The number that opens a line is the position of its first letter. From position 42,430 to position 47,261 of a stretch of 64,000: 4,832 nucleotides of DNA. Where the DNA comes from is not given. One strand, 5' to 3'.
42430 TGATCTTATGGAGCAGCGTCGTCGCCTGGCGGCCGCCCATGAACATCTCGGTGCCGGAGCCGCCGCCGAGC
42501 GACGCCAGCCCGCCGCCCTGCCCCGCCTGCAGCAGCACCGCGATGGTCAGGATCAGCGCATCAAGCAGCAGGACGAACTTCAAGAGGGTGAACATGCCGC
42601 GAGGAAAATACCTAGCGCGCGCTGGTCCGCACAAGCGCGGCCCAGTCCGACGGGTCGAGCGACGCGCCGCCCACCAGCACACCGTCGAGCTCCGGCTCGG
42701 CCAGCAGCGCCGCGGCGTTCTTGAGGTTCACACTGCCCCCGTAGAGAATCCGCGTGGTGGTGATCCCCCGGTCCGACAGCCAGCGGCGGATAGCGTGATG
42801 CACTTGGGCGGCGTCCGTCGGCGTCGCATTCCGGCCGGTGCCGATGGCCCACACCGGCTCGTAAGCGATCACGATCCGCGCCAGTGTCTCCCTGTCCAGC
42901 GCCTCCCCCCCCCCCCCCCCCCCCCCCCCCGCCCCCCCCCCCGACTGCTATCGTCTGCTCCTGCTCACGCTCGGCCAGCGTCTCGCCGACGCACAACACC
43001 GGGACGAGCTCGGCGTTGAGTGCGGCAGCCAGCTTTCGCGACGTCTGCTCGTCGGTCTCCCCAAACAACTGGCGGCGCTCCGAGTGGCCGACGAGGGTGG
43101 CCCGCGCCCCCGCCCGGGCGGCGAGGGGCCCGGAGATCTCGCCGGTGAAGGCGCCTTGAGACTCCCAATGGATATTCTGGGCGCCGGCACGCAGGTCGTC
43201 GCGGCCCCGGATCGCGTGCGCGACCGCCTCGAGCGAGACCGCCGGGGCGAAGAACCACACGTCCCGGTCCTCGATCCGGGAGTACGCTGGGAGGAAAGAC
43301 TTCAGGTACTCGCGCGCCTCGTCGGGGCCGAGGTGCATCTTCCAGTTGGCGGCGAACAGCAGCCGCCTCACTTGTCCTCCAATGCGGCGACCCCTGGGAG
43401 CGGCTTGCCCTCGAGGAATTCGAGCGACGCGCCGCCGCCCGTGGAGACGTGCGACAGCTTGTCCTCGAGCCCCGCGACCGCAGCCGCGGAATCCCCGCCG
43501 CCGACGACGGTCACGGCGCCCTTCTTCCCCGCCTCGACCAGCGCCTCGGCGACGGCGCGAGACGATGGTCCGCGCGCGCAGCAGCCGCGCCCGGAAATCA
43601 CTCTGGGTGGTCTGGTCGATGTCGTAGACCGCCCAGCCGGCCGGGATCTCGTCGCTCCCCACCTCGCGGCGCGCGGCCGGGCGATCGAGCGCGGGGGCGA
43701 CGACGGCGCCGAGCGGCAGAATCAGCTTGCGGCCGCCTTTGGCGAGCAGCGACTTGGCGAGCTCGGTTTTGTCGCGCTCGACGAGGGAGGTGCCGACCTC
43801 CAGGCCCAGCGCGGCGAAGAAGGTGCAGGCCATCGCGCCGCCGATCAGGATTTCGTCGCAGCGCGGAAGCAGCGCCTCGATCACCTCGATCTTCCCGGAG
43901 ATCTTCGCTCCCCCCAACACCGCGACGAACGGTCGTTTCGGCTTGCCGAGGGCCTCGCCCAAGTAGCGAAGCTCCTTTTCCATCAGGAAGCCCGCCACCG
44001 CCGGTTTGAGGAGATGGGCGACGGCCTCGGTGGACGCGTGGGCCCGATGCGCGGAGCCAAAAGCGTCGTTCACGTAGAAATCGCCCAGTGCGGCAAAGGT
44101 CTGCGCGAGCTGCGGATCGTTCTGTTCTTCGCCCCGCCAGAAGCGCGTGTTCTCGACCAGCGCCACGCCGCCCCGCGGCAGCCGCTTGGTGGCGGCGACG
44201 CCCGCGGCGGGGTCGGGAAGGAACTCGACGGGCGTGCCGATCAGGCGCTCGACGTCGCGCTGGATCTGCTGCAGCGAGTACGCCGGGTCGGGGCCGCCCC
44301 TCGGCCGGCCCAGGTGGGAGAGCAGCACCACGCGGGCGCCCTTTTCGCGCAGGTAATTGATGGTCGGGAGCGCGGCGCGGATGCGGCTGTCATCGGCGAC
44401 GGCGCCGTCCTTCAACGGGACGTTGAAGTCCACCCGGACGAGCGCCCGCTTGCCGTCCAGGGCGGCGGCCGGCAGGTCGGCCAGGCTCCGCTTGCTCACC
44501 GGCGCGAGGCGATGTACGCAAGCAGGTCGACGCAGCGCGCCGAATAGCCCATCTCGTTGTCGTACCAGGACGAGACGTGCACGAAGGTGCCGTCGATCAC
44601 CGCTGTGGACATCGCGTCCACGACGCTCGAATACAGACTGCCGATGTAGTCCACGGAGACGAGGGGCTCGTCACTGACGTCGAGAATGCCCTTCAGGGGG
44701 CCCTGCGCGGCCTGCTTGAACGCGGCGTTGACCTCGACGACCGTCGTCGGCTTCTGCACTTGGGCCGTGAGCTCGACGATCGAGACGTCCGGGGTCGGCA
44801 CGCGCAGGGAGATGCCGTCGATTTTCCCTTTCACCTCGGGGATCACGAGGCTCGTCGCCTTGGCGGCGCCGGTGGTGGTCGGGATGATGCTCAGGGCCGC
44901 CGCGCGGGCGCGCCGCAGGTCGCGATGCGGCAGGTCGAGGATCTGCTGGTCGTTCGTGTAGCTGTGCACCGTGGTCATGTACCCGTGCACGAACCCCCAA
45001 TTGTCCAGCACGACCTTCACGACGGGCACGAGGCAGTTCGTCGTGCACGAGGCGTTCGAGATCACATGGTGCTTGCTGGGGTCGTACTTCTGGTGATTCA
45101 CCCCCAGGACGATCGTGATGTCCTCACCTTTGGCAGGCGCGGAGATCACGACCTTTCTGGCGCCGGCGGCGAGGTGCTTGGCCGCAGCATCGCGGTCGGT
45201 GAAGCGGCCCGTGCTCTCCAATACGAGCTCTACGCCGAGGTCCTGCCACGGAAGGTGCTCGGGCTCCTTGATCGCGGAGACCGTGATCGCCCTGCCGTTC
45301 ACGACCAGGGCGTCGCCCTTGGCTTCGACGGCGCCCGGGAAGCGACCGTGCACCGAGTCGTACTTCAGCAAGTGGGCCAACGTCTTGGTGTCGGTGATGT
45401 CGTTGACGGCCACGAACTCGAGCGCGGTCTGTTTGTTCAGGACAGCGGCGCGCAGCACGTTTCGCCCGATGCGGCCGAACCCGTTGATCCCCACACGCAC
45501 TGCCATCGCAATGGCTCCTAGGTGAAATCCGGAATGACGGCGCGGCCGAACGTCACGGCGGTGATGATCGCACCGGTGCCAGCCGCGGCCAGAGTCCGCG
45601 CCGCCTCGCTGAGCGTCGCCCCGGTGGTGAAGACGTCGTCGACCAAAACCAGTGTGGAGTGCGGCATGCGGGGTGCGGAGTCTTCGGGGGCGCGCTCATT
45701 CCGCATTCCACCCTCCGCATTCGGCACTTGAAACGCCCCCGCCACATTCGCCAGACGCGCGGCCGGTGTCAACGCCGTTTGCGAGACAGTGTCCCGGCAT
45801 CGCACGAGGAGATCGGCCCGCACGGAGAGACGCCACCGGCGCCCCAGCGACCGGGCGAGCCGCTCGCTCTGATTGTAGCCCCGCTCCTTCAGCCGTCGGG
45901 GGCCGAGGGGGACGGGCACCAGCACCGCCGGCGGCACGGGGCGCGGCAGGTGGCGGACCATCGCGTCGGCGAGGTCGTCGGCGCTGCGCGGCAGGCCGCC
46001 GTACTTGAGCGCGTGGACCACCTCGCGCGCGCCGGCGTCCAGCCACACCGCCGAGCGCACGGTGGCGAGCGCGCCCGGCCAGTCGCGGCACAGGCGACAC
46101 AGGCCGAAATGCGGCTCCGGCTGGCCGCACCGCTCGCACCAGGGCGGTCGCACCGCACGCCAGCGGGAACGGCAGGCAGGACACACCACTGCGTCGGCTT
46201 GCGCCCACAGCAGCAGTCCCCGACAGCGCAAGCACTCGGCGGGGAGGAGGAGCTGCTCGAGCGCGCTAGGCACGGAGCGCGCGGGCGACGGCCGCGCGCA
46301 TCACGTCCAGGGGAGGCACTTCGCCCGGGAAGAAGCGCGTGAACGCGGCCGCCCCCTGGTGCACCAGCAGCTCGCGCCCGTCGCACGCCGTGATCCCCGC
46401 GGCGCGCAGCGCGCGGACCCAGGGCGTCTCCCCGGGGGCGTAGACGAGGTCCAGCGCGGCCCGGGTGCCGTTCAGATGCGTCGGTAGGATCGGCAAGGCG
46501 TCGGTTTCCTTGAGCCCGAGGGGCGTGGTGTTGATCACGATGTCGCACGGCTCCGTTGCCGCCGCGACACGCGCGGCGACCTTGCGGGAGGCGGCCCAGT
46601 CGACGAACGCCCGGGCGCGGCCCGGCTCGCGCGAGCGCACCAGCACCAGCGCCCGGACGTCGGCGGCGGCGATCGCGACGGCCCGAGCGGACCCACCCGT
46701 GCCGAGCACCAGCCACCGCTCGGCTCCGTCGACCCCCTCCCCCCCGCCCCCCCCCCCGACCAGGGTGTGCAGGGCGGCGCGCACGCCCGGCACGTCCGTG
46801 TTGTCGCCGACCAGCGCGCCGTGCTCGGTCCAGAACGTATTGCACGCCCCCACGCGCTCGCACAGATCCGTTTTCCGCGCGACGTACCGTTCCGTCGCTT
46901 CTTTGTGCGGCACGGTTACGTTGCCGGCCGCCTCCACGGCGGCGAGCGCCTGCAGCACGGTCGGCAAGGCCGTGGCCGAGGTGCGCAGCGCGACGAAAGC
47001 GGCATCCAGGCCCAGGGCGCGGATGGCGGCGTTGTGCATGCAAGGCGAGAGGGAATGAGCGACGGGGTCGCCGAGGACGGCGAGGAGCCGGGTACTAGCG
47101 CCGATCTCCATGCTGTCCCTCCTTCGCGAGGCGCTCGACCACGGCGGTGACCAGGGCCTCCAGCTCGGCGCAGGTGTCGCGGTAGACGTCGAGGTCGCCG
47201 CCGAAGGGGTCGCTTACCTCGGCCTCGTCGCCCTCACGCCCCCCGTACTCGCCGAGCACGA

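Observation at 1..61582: A structural class of mirrored tandem-repeat hairpins with at least four unrelated unit sequences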

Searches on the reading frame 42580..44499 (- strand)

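Call 62: search_protein_families(library=pfam, proteins=[window:42580-44499:-])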
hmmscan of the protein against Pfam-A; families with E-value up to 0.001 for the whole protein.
window:42580-44499:- (639 aa): 2 families
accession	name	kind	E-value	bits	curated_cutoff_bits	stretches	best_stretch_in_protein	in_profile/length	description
PF00162.24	PGK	-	2.3e-103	346.6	27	1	13-314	5-310/379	Phosphoglycerate kinase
PF00121.24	TIM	-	3.5e-39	135.2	20.1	1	382-519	3-138/245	Triosephosphate isomerase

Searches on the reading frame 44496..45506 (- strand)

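Call 17: search_protein_families(library=pfam, proteins=[window:44496-45506:-])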
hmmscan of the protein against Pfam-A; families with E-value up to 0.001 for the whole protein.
window:44496-45506:- (336 aa): 2 families
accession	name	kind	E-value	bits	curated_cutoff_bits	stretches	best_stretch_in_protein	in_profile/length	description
PF02800.25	Gp_dh_C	-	1.2e-60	204.1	24.4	1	159-315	1-158/158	Glyceraldehyde 3-phosphate dehydrogenase, C-terminal domain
PF00044.30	Gp_dh_N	-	1.6e-39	134.7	31.7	1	3-104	1-100/101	Glyceraldehyde 3-phosphate dehydrogenase, NAD binding domain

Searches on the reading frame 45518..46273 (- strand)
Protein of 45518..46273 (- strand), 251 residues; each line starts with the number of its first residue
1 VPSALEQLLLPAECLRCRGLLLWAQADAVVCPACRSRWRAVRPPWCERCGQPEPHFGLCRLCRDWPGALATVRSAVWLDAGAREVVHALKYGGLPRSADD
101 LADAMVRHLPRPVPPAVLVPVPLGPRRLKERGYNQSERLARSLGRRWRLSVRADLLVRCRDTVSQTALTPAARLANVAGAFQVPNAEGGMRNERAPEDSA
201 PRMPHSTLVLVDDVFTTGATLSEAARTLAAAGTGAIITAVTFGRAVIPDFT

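Call 17: search_protein_families(library=pfam, proteins=[window:45518-46273:-])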
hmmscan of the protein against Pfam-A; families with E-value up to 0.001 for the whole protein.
window:45518-46273:- (251 aa): 2 families
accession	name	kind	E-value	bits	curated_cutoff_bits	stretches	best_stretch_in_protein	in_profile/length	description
PF18912.6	DZR_2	-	1.3e-08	34.9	27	1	7-63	3-56/56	Double zinc ribbon domain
PF00156.33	Pribosyltran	-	1.9e-06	27.7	26.3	1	200-244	82-126/158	Phosphoribosyl transferase domain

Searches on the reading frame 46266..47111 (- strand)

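Call 62: search_protein_families(library=pfam, proteins=[window:46266-47111:-])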
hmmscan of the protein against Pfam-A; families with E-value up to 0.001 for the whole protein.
window:46266-47111:- (281 aa): 2 families
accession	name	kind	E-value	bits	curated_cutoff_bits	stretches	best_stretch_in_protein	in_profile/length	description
PF08501.16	Shikimate_dh_N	-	4.5e-18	65.7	27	1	12-92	1-82/83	Shikimate dehydrogenase substrate binding domain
PF18317.6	SDH_C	-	7.6e-08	32.4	25.8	1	245-275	1-30/31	Shikimate 5'-dehydrogenase C-terminal domain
